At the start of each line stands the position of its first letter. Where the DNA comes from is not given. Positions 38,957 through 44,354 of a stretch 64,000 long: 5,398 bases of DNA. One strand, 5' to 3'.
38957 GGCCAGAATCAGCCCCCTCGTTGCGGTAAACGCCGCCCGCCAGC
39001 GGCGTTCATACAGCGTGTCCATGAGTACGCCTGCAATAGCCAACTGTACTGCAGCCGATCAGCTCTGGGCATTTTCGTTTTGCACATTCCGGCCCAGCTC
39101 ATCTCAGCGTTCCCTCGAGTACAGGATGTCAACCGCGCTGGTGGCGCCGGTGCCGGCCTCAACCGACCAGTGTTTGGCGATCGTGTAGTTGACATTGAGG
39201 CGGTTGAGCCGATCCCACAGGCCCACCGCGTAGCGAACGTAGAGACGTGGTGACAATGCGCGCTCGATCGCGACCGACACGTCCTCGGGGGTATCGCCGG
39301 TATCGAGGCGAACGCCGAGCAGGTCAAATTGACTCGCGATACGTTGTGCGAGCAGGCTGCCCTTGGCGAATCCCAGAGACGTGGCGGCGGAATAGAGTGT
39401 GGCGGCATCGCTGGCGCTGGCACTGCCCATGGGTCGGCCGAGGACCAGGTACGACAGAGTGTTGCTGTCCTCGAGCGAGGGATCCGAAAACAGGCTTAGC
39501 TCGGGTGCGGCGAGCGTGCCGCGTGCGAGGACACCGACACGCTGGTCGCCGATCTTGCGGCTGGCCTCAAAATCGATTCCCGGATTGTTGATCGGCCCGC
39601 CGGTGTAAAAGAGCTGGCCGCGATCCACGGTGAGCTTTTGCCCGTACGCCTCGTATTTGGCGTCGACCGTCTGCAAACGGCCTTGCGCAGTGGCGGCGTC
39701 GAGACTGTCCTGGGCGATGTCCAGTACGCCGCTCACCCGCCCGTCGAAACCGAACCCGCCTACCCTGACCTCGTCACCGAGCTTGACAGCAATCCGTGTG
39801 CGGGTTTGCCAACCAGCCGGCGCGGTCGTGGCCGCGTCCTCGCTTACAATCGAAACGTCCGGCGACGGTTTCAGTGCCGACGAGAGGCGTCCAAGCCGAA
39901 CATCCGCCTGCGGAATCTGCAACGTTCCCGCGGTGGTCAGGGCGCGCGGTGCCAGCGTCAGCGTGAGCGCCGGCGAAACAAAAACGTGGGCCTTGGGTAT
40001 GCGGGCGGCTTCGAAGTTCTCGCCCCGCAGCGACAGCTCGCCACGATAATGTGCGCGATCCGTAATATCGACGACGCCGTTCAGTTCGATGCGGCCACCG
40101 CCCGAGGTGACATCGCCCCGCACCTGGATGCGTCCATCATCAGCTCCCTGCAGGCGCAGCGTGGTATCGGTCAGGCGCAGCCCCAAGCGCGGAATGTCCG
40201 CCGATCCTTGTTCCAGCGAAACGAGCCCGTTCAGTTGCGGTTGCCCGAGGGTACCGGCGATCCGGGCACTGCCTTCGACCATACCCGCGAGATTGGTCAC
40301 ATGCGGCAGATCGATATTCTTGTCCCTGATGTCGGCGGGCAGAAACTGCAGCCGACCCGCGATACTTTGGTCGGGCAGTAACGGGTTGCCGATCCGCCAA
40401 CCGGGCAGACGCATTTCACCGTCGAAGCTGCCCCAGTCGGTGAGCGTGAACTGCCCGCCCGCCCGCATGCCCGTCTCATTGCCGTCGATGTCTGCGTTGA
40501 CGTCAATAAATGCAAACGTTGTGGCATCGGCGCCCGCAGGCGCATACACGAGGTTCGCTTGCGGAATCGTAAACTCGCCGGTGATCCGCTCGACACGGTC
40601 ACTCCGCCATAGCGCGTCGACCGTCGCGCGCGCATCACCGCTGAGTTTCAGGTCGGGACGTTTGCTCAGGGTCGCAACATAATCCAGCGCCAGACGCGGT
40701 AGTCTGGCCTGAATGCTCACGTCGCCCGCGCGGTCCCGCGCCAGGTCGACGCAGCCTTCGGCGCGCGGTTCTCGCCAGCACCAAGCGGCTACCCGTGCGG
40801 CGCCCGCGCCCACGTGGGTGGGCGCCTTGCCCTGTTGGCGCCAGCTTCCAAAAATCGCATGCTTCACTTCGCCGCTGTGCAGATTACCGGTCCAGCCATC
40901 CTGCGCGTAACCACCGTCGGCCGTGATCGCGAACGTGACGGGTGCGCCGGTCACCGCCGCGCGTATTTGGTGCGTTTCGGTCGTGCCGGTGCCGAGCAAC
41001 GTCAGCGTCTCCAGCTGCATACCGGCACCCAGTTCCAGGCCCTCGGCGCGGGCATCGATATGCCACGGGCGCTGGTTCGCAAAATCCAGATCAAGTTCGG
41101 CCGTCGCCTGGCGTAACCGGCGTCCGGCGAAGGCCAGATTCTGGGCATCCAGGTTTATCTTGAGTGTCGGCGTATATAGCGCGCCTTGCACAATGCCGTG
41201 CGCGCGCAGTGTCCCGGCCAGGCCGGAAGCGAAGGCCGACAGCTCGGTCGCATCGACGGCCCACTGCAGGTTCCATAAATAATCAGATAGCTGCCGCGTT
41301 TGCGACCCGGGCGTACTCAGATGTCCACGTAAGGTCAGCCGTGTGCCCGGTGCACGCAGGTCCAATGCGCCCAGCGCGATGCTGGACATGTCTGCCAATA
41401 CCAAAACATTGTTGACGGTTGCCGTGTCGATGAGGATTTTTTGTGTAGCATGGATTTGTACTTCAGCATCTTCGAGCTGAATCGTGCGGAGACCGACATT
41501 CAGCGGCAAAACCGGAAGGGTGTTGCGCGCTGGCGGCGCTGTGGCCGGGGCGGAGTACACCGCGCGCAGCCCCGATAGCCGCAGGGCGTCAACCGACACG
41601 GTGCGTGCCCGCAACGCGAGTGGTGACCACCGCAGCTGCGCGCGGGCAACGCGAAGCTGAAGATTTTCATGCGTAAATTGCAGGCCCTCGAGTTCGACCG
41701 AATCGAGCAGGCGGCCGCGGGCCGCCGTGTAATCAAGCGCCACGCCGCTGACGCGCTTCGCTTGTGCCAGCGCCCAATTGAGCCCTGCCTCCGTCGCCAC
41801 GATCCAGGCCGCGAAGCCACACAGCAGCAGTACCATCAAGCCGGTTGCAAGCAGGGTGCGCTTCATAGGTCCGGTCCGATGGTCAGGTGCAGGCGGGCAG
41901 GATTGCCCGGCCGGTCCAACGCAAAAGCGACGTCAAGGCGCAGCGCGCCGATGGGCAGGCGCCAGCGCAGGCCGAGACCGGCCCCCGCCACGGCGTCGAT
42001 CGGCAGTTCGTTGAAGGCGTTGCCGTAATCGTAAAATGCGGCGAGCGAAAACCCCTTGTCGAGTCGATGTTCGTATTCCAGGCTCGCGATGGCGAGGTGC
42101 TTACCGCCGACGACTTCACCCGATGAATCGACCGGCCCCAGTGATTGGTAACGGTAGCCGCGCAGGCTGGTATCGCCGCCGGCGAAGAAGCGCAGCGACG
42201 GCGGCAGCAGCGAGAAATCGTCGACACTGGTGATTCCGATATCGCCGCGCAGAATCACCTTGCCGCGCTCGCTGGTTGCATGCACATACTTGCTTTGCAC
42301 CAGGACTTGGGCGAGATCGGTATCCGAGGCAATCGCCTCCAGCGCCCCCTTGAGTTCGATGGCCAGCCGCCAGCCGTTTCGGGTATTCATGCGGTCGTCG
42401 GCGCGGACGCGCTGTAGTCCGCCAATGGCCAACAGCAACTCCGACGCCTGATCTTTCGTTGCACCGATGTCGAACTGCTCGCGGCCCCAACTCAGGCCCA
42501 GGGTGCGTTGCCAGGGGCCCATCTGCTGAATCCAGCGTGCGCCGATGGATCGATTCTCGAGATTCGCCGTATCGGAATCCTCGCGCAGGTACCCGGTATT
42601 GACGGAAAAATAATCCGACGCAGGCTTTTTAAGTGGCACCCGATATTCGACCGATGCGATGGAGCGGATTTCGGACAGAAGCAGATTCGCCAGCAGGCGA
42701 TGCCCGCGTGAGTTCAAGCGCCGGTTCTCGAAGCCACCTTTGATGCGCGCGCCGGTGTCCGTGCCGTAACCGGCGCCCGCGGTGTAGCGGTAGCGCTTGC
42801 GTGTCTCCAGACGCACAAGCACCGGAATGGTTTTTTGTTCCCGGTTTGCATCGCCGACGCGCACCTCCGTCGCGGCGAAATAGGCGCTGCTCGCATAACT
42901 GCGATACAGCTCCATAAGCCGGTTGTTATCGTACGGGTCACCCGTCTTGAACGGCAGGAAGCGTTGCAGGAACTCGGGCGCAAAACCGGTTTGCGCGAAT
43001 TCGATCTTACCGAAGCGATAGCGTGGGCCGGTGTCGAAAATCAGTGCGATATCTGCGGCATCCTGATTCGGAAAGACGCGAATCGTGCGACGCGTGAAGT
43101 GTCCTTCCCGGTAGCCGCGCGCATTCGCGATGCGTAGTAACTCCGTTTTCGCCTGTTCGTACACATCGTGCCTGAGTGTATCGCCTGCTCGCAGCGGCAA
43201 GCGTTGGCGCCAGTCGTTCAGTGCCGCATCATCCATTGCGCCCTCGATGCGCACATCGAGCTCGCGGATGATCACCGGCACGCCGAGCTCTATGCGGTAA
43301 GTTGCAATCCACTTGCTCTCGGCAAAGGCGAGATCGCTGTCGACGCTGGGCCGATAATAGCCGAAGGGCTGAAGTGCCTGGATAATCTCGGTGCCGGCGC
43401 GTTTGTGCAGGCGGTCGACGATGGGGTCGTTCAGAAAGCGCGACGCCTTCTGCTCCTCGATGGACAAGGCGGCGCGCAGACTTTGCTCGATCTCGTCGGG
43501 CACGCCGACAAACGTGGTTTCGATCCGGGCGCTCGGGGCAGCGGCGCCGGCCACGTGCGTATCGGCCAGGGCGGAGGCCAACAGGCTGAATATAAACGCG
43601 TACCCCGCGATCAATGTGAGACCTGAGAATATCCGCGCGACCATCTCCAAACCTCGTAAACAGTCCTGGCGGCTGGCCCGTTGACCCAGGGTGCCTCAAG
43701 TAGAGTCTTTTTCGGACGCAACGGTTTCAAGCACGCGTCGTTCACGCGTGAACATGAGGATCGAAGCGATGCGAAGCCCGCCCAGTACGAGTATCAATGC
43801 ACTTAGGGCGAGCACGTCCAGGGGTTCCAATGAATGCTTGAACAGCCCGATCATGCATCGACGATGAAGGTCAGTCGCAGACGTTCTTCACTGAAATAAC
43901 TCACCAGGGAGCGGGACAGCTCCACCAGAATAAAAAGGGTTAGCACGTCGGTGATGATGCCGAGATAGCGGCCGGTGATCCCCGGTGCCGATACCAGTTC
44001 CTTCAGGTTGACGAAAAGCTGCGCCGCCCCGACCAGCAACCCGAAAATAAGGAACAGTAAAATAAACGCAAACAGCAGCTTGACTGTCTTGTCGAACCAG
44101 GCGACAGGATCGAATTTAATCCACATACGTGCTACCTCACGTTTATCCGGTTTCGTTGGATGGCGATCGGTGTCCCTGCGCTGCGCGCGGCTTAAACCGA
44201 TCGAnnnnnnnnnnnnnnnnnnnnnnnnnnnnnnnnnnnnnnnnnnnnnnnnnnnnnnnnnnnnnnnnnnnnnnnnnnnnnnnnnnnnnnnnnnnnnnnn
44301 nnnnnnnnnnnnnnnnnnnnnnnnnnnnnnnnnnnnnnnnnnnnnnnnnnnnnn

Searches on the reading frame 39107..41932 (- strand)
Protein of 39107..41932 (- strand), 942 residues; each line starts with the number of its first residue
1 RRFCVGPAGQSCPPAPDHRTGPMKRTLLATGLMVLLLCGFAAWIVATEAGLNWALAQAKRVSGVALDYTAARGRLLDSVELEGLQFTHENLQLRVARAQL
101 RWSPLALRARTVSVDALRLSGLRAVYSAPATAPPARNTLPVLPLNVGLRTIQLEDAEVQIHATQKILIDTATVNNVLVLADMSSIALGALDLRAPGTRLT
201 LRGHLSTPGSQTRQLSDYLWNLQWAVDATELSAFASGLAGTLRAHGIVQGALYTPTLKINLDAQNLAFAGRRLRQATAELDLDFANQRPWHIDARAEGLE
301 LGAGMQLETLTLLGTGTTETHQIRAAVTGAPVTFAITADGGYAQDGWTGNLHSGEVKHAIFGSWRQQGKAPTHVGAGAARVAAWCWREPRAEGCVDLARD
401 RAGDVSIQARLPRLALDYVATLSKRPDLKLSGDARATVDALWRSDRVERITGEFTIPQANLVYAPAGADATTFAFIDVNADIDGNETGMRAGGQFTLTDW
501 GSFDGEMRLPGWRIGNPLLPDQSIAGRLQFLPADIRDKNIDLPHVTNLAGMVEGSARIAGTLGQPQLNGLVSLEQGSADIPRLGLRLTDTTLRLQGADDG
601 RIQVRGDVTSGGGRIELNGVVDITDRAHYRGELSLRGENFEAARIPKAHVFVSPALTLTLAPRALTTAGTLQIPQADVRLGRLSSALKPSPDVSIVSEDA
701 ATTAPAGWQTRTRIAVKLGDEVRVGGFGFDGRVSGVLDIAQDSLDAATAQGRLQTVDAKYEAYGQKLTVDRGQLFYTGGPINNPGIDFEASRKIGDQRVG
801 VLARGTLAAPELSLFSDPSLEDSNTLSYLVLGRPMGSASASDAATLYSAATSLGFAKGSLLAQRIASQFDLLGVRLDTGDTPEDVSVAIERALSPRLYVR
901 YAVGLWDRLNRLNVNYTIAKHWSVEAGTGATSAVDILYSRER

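Call 60: search_protein_families(library=pfam, proteins=[window:39107-41932:-], max_evalue=0.00001)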
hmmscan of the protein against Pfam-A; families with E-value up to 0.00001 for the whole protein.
window:39107-41932:- (942 aa): 1 family
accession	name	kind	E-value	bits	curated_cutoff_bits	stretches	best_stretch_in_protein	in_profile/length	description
PF04357.19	TamB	-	2e-53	182.4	22.4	1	609-941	7-380/381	TamB, inner membrane protein subunit of TAM complex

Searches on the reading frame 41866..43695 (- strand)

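Call 60: search_protein_families(library=pfam, proteins=[window:41866-43695:-], max_evalue=0.00001)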
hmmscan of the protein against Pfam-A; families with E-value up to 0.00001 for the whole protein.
window:41866-43695:- (610 aa): 3 families
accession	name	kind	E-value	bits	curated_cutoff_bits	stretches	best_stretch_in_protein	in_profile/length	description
PF01103.29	Omp85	-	1e-31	111.1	24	1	340-607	15-322/325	Omp85 superfamily domain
PF17243.7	POTRA_TamA_1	-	2.7e-14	53.5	26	1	64-136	6-73/74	POTRA domain TamA domain 1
PF07244.20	POTRA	-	8.6e-09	36.4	21.3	0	226-296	1-76/79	Surface antigen variable number repeat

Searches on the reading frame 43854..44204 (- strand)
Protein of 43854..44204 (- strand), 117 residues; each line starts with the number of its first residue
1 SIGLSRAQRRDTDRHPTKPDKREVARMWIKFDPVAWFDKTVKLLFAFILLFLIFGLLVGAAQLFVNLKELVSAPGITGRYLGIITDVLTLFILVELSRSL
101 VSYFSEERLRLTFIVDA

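Call 61: search_protein_families(library=pfam, proteins=[window:43854-44204:-], max_evalue=0.00001)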
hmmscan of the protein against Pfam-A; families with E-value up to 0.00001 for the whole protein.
window:43854-44204:- (117 aa): 1 family
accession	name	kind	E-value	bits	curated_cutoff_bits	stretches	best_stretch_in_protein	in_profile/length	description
PF06146.17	PsiE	-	4.2e-09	37.1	23.9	1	45-116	3-77/122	Phosphate-starvation-inducible E family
